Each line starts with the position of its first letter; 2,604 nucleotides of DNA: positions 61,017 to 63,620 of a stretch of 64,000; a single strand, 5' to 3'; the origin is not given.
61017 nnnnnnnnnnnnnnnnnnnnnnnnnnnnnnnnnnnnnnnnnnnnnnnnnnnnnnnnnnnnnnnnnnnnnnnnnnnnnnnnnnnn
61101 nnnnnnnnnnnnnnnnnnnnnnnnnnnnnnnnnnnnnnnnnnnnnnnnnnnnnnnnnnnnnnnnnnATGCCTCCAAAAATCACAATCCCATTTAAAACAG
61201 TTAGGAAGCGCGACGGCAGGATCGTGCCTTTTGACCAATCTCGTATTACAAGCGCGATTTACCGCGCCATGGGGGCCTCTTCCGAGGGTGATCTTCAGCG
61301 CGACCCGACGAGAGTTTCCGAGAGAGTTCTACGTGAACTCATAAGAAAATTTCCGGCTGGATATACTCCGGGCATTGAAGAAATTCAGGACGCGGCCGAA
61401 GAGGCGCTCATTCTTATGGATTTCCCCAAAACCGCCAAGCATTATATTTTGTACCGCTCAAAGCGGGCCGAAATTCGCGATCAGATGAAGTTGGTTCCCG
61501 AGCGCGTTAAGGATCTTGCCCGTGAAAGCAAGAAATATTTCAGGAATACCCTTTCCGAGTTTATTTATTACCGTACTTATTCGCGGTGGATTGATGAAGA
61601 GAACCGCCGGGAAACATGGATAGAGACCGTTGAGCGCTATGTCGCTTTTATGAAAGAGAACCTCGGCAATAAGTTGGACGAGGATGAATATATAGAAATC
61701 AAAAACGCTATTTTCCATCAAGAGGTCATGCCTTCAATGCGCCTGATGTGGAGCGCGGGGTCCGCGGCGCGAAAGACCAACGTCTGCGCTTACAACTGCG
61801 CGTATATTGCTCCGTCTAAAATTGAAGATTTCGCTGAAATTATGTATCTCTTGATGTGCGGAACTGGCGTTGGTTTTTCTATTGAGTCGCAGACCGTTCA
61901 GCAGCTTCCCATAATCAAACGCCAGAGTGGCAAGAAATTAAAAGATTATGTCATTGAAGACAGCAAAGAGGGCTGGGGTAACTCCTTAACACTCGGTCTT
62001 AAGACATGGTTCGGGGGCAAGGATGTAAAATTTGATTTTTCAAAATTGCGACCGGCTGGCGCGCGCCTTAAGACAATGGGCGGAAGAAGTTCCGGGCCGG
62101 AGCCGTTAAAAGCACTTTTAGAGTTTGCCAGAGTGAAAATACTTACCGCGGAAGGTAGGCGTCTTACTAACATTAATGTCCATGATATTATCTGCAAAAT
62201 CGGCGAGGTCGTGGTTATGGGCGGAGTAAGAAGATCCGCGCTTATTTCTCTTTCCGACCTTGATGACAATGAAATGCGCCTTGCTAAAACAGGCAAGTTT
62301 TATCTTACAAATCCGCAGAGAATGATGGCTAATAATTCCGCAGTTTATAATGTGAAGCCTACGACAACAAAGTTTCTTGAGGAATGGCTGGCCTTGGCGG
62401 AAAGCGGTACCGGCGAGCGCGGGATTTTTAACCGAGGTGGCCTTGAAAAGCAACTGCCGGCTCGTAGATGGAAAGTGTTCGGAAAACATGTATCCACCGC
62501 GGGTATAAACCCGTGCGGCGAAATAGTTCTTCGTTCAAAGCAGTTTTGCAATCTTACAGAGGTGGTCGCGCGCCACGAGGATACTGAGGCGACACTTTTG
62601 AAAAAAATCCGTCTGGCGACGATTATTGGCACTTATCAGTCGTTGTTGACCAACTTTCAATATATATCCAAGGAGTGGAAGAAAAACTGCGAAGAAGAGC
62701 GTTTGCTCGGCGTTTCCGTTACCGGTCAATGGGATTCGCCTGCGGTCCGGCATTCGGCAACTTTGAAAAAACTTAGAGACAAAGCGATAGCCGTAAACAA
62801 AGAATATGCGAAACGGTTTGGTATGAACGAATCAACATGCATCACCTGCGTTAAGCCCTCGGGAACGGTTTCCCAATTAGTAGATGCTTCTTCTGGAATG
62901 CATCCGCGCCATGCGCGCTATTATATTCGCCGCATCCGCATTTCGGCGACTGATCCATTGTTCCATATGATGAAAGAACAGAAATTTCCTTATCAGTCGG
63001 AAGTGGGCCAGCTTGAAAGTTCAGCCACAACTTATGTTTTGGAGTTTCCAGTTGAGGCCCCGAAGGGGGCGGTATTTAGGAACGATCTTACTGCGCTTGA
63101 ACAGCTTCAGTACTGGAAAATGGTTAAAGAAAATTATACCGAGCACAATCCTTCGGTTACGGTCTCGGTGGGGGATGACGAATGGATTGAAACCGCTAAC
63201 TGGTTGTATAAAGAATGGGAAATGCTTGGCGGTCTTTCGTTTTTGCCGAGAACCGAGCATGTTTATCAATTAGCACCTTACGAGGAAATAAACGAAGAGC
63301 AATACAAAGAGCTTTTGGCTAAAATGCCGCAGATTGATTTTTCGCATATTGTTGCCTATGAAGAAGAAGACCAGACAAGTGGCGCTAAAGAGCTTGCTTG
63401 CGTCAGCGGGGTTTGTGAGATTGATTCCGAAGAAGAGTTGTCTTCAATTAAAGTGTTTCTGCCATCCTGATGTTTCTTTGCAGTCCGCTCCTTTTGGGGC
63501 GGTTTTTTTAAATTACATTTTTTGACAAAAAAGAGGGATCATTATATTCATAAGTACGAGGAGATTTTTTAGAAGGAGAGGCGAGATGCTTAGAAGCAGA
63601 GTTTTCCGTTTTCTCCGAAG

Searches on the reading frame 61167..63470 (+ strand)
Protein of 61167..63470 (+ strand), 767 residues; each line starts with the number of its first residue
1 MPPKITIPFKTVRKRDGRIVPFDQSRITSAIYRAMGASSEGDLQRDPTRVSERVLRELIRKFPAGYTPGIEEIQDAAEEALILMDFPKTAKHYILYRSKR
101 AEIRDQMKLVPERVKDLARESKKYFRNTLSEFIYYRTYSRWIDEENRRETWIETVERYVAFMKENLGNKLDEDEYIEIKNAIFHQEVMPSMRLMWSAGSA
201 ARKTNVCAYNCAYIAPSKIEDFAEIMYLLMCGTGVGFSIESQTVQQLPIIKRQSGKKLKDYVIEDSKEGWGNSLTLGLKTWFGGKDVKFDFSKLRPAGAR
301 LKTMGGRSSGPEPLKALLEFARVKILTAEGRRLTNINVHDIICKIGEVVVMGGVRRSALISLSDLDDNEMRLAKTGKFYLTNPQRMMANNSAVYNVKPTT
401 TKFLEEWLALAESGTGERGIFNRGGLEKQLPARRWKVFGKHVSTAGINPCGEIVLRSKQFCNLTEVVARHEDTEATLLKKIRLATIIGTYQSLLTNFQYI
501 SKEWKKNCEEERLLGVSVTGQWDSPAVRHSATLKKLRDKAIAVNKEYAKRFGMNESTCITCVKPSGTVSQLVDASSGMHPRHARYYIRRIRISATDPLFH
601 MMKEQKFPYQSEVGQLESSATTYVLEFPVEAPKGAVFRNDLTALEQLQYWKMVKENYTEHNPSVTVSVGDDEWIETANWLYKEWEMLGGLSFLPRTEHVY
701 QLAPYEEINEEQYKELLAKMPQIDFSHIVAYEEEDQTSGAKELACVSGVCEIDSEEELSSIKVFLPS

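Call 14: search_protein_families(library=pfam, proteins=[window:61167-63470:+], max_evalue=0.0001)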
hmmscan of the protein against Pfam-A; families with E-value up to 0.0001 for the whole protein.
window:61167-63470:+ (767 aa): 4 families
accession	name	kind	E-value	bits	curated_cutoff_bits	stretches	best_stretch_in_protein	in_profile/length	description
PF03477.21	ATP-cone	-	4.2e-19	69.3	25.8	1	11-101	2-87/88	ATP cone domain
PF17975.6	RNR_Alpha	-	5.1e-12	46.6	26.4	1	114-187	6-89/101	Ribonucleotide reductase alpha domain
PF02867.20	Ribonuc_red_lgC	-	1.5e-07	30.9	23.9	0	545-591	370-415/523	Ribonucleotide reductase, barrel domain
PF21995.1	RNR-II_ins_dom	-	3.3e-05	24.5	27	1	259-318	35-100/107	B12-dependent ribonucleotide reductase, insertion domain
